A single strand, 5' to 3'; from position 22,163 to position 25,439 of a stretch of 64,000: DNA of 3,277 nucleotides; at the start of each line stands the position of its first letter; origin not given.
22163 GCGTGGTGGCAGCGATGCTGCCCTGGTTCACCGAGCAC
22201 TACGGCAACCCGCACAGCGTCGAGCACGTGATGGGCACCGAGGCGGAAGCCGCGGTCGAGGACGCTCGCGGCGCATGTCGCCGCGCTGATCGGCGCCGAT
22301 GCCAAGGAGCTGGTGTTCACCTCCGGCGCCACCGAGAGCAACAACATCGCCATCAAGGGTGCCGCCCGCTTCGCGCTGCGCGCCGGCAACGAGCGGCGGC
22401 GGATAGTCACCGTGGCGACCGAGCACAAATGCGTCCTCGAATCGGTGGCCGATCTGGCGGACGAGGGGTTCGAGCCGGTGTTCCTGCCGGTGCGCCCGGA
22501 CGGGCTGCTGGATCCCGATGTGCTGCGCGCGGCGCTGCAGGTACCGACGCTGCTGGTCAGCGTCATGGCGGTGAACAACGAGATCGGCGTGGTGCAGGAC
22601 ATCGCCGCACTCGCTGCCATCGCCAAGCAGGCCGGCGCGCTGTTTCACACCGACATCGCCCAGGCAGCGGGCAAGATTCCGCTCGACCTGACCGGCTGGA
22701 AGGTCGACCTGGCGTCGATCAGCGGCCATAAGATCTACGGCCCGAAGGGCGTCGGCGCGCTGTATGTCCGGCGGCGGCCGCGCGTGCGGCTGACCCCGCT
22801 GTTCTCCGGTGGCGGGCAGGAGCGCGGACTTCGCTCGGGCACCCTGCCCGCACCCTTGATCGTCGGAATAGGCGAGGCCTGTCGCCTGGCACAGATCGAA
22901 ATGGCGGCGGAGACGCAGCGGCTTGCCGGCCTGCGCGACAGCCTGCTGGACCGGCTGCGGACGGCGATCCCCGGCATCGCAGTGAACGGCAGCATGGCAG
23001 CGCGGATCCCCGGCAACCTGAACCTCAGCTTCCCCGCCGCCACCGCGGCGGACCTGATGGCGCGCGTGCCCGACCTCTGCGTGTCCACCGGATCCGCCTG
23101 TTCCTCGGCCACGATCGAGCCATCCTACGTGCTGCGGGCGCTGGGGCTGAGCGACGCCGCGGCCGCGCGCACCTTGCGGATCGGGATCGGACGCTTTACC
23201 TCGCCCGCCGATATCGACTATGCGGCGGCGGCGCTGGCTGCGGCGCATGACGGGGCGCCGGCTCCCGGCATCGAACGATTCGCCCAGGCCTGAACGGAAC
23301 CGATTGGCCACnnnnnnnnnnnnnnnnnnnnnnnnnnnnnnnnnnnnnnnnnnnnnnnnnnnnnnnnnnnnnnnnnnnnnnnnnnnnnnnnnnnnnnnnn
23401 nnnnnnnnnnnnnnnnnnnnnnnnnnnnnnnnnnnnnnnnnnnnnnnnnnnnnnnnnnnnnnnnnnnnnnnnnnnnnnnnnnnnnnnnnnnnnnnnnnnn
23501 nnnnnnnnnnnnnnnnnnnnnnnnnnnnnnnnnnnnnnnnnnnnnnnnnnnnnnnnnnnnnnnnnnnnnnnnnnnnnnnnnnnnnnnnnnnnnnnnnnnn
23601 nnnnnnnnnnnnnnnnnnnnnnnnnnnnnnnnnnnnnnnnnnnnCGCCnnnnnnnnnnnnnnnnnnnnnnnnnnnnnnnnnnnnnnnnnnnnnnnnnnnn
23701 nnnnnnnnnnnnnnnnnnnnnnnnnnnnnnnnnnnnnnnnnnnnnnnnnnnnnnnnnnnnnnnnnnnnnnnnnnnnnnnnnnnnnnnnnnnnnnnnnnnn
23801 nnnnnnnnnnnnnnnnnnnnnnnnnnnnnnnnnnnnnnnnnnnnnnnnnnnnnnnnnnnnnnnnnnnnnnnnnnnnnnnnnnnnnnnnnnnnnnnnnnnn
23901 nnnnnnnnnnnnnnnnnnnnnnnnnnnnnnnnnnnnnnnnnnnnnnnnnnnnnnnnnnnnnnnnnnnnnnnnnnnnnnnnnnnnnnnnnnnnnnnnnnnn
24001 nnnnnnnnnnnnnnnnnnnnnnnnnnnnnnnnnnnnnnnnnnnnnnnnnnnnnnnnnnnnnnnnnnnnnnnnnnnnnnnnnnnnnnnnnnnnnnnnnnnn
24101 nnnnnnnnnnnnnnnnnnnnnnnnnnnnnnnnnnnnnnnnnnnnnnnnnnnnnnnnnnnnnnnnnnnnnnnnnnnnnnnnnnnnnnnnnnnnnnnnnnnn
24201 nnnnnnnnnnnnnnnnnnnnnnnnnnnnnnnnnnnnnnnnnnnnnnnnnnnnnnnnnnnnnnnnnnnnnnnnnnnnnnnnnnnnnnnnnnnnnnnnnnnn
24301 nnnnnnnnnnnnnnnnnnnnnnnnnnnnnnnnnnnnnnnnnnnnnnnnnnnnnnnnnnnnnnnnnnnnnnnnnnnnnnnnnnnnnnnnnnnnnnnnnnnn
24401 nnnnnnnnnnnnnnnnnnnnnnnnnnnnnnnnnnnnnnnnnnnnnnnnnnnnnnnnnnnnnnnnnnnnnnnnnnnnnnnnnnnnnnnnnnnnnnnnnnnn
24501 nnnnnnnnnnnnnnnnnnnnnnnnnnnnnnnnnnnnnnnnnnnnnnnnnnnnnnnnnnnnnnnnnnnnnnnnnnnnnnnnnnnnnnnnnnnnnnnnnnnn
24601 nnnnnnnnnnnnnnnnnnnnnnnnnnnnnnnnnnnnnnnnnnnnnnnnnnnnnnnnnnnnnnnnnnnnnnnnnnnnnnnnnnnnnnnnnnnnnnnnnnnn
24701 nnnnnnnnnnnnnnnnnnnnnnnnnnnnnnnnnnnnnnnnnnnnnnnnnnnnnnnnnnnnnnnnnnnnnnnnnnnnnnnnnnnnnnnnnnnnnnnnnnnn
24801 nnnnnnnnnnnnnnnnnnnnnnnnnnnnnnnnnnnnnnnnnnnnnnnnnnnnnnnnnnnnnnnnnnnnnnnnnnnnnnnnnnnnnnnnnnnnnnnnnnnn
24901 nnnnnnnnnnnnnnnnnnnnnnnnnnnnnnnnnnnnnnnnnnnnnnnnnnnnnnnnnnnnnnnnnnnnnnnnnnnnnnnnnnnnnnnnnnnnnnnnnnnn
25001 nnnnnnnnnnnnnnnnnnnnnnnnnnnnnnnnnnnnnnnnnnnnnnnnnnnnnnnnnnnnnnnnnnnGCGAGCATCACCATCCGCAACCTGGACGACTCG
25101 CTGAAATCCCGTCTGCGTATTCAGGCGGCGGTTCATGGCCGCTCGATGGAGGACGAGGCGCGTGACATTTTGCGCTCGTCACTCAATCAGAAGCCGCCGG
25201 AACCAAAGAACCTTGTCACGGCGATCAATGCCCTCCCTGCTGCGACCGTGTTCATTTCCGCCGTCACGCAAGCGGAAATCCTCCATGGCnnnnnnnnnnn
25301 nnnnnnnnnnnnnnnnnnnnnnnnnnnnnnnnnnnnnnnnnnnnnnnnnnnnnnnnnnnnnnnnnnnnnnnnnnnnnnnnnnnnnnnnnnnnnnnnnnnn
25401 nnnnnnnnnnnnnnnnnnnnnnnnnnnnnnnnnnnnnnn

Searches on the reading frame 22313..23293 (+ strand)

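Call 14: search_protein_families(library=pfam, proteins=[window:22313-23293:+], max_evalue=0.00001)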
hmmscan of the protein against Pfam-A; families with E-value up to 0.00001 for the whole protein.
window:22313-23293:+ (326 aa): 1 family
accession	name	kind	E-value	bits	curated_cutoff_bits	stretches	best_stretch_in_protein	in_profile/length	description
PF00266.25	Aminotran_5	-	1.3e-57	195.9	21.5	1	1-303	65-370/371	Aminotransferase class-V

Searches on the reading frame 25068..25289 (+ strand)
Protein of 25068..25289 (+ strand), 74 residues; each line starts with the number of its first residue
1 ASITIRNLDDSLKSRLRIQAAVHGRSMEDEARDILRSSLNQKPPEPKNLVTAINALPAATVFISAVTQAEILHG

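Call 78: search_protein_families(library=pfam, proteins=[window:25068-25289:+], max_evalue=0.01)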
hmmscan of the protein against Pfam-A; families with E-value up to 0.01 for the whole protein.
seq(74 aa): 1 family
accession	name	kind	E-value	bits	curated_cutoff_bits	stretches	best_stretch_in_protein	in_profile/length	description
PF22513.2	FitA-like_RHH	-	1e-19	70.7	27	1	1-38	1-38/39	Antitoxin FitA-like, ribbon-helix-helix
